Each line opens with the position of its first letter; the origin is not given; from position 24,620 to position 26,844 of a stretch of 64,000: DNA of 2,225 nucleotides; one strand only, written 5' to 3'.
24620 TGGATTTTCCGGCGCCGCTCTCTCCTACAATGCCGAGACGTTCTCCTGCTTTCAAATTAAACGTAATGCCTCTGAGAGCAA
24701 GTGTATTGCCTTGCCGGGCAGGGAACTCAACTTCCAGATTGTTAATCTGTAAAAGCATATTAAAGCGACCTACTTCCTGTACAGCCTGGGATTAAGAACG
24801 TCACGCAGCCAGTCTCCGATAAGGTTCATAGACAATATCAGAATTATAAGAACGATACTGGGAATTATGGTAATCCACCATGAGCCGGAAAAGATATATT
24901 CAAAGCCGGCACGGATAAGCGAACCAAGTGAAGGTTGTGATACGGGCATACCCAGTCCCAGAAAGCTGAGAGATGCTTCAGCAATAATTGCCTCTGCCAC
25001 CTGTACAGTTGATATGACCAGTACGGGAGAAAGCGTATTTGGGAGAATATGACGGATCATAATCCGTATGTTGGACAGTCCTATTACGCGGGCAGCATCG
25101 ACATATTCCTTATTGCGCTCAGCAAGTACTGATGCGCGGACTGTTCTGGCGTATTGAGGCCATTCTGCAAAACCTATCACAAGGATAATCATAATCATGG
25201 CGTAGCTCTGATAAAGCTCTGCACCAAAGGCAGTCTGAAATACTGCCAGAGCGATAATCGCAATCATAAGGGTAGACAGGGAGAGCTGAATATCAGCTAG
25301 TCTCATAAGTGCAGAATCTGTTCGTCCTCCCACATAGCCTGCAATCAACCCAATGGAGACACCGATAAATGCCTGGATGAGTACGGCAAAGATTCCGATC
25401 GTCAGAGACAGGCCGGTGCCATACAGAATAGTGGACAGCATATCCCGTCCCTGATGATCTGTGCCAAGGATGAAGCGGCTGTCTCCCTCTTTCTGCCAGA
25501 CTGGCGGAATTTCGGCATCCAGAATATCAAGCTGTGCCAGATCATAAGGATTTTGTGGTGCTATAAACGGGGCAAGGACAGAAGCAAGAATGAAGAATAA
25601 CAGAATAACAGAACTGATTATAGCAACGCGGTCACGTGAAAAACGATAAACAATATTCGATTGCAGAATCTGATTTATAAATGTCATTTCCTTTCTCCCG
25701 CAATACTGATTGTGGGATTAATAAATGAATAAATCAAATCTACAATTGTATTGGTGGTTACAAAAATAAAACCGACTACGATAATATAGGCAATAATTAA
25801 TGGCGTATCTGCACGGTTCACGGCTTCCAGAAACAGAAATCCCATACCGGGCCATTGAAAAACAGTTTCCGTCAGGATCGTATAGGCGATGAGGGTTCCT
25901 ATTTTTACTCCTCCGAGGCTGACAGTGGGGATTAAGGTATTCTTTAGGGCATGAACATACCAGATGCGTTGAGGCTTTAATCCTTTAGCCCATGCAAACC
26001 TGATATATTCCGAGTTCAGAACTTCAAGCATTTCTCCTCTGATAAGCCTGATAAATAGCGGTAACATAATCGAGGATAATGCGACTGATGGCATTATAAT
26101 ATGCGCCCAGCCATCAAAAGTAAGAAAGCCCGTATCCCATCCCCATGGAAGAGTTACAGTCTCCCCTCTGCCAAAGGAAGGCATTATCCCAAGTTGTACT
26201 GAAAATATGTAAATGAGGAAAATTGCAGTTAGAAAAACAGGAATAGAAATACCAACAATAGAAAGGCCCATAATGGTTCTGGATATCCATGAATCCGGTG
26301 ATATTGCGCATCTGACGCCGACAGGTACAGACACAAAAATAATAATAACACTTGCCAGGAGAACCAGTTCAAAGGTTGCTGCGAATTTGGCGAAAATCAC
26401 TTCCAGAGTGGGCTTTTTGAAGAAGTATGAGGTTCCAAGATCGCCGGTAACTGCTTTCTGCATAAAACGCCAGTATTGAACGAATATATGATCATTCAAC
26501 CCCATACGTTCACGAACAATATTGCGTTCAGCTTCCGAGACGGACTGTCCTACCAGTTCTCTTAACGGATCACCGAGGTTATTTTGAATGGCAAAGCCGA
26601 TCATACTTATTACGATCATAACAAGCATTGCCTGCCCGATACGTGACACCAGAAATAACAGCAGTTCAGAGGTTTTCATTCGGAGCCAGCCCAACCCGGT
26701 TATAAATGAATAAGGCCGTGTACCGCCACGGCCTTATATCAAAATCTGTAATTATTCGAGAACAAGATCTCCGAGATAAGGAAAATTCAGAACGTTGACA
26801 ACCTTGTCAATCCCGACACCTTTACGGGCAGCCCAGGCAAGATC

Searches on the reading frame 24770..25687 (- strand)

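Call 32: search_protein_families(library=pfam, proteins=[window:24770-25687:-], max_evalue=0.001)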
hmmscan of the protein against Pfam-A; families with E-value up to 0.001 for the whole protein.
window:24770-25687:- (305 aa): 2 families
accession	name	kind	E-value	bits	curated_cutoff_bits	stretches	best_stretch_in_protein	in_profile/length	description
PF00528.27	BPD_transp_1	-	9.9e-31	107.3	26.4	1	109-302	1-182/184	Binding-protein-dependent transport system inner membrane component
PF12911.12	OppC_N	-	3e-10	40.2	23.9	1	13-52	7-43/53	N-terminal TM domain of oligopeptide transport permease C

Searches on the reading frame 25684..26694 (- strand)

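Call 32: search_protein_families(library=pfam, proteins=[window:25684-26694:-], max_evalue=0.001)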
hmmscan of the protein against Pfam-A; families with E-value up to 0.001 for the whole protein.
window:25684-26694:- (336 aa): 2 families
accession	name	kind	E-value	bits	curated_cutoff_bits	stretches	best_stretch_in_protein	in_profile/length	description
PF00528.27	BPD_transp_1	-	9.1e-33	114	26.4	1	123-329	2-182/184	Binding-protein-dependent transport system inner membrane component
PF19300.4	BPD_transp_1_N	-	3.9e-11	43.6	23.8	1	12-102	2-94/114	Binding-prot-dependent transport system membrane comp, N-term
